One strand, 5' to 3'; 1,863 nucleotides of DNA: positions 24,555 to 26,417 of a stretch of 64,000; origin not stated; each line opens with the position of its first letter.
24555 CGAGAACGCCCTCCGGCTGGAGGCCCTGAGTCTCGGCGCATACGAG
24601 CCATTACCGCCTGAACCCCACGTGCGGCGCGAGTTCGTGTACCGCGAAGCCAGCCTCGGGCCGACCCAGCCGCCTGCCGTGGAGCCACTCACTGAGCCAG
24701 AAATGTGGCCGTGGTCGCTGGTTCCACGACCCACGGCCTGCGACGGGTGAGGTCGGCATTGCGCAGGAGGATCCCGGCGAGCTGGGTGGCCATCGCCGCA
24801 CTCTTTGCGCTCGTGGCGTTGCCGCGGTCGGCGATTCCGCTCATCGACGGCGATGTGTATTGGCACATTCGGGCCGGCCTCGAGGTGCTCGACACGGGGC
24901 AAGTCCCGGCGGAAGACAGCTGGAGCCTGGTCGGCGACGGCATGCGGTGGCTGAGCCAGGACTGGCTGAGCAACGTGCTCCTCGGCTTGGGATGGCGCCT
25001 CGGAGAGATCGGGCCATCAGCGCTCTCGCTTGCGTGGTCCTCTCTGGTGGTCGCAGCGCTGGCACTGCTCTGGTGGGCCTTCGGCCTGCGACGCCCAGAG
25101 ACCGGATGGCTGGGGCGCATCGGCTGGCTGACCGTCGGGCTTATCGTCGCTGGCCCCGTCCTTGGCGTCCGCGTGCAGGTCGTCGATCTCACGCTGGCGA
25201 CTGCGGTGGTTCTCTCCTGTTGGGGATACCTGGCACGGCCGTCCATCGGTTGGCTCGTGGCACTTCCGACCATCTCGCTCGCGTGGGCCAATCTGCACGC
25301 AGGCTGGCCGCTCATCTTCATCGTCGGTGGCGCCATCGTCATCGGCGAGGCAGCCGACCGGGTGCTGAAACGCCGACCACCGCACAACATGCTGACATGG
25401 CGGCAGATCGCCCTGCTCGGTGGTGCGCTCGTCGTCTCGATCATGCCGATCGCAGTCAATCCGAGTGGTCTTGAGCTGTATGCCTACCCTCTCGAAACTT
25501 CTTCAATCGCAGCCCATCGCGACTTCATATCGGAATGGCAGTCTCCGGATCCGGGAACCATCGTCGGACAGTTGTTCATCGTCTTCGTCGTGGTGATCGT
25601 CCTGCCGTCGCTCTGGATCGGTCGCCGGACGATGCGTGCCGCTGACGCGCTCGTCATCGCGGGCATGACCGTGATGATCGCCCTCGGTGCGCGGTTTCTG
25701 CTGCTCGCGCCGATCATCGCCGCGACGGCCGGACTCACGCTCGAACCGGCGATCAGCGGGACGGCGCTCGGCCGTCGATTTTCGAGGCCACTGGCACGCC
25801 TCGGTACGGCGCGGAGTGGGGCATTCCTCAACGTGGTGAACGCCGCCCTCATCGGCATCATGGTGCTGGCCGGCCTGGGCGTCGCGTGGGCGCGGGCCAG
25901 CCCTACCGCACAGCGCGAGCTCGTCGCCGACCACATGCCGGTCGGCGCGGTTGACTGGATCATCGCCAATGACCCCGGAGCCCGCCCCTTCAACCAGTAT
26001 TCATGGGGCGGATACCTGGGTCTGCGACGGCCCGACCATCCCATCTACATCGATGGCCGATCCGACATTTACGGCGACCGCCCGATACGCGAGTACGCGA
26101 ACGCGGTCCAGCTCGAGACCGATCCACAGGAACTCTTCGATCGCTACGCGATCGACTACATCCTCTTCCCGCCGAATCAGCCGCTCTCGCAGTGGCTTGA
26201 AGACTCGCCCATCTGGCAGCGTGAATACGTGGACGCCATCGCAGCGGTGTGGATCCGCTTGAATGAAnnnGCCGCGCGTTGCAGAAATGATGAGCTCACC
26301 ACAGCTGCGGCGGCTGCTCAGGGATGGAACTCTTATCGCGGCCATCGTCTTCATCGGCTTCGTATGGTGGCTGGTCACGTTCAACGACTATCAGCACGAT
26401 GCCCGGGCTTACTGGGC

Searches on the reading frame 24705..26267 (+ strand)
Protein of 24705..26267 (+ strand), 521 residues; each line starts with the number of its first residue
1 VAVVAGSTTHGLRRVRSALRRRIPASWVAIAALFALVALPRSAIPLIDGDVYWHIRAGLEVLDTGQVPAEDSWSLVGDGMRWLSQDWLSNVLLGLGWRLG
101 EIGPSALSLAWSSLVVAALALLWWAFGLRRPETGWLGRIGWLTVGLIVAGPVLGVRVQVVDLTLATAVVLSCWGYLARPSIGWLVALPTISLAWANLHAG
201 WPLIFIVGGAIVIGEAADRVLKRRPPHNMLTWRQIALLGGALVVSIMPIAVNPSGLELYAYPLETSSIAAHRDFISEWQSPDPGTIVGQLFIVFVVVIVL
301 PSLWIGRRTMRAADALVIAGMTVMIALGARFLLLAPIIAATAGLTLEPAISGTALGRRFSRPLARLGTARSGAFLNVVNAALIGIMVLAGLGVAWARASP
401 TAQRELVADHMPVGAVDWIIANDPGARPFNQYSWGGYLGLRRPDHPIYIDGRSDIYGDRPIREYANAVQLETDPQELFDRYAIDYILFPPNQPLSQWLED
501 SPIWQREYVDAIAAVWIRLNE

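Call 8: search_protein_families(library=ncbifam, proteins=[window:24705-26267:+], max_evalue=0.1)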
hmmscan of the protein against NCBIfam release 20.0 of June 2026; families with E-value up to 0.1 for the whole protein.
window:24705-26267:+ (521 aa): 0 families

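Call 9: search_protein_families(library=pfam, proteins=[window:24705-26267:+], max_evalue=0.01)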
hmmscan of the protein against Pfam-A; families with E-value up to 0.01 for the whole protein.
window:24705-26267:+ (521 aa): 0 families

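Call 43: search_solved_structures(query=window:24705-26267:+, max_evalue=1)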
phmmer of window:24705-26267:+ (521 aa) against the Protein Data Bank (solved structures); distinct sequences matched with E-value up to 1: 3.
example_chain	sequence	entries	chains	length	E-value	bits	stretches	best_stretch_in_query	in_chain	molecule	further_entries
2f1l_A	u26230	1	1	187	0.19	13.6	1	37-66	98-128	16S rRNA processing protein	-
8ysh_A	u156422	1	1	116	0.91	11.3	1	387-421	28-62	Nb14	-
5ocl_A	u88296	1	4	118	0.93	11.3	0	369-417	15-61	anti-llama nanobody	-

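Call 63: find_homologous_proteins(query=window:24705-26267:+)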
Query window:24705-26267:+ (521 aa): 317 proteins with E <= 0.001 among 8000 candidates; the best 120 are listed.
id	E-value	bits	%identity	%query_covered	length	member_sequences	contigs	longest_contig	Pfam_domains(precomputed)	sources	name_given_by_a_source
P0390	0.0e+0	1076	94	100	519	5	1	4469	-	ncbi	ncbi:MAG: hypothetical protein WKH68_09435 [Candidatus Limnocylindria bacterium]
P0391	6.4e-233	792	71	96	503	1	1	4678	-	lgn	-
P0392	7.1e-229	779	69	97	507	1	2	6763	-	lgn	-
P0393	1.6e-227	775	69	95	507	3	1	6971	-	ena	-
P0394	8.7e-226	769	69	96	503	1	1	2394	-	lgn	-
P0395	3.4e-225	767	70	96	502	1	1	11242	-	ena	-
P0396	1.2e-224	765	68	96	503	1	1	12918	-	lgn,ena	-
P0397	1.9e-224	765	69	96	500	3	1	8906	-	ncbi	ncbi:MAG: hypothetical protein ABR593_10195, partial [Candidatus Limnocylindria bacterium]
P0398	3.7e-222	757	68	96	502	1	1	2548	-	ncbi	-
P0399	2.1e-221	755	69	96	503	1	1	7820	-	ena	-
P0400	2.4e-221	754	68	95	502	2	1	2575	-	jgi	jgi:hypothetical protein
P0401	2.7e-220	751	67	95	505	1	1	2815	-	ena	-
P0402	1.8e-218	745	66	96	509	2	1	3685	-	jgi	-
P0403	6.8e-218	743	66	96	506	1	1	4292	-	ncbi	-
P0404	3.1e-217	741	68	96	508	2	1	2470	-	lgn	-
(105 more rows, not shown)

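Call 65: search_solved_structures(query=A5, max_evalue=10, show_alignments=3)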
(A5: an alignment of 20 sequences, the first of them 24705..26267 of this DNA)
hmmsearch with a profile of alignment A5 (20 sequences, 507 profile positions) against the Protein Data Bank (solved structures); distinct sequences matched with E-value up to 10: 2.
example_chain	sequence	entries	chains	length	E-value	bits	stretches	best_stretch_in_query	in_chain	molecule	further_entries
4z0n_A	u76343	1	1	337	0.074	15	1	341-429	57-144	Periplasmic binding protein/LacI transcriptional regulator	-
10pw_A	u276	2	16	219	2.2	10.1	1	423-495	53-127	Glutathione transferase | GLUTATHIONE S-TRANSFERASE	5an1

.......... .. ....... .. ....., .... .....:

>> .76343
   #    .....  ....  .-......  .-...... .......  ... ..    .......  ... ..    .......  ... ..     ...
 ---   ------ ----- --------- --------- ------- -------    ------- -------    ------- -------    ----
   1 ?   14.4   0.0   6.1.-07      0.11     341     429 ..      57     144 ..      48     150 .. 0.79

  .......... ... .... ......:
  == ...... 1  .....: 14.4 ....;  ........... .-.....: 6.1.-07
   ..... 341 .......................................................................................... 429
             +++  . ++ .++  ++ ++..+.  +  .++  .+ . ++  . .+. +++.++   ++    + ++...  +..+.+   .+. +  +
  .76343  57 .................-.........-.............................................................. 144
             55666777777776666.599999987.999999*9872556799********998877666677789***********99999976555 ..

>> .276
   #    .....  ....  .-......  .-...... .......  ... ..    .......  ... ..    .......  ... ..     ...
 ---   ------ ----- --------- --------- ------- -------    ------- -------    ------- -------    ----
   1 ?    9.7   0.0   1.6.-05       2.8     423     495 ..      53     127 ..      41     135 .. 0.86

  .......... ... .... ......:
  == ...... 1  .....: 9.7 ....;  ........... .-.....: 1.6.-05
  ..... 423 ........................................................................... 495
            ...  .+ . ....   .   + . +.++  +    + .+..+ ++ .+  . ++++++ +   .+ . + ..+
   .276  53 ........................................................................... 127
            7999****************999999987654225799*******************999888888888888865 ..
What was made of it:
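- On Oligosaccharyltransferase STT3/PglB/AglB (considered for mem521 and mem478 only): A profile search found no oligosaccharyltransferase in PDB sequences at E <= 10 (call 65).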

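Call 66: search_protein_families(library=pfam, alignment_id=A5, max_evalue=1)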
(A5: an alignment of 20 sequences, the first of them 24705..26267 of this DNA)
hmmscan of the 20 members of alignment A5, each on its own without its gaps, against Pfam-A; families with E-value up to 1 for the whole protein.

A. member 1, window:24705-26267:+ (521 aa): 0 families

B. families by the number of members that match (of 20 scanned): 9 families
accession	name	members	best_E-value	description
PF11127.14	YgaP-like_TM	2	0.012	Inner membrane protein YgaP-like, transmembrane domain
PF21222.2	Lamp2_2nd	1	0.052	Lysosome-associated membrane glycoprotein 2, transmembrane segment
PF03707.21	MHYT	1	0.091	Bacterial signalling protein N terminal repeat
PF14997.11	CECR6_TMEM121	1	0.1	CECR6/TMEM121 family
PF13625.11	Helicase_C_3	1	0.19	Helicase conserved C-terminal domain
PF04145.20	Ctr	1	0.4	Ctr copper transporter family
PF12666.12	PrgI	1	0.46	PrgI family protein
PF11120.13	CBP_BcsF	1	0.49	Cellulose biosynthesis protein BcsF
PF04831.18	POPDC1-3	1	0.95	POPDC1-3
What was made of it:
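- On Oligosaccharyltransferase STT3/PglB/AglB (considered for mem521 and mem478 only): There is no Pfam hit for 20 family members at E <= 1 (call 66).
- Tried and rejected: All were negative (calls 43, 65, 66).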
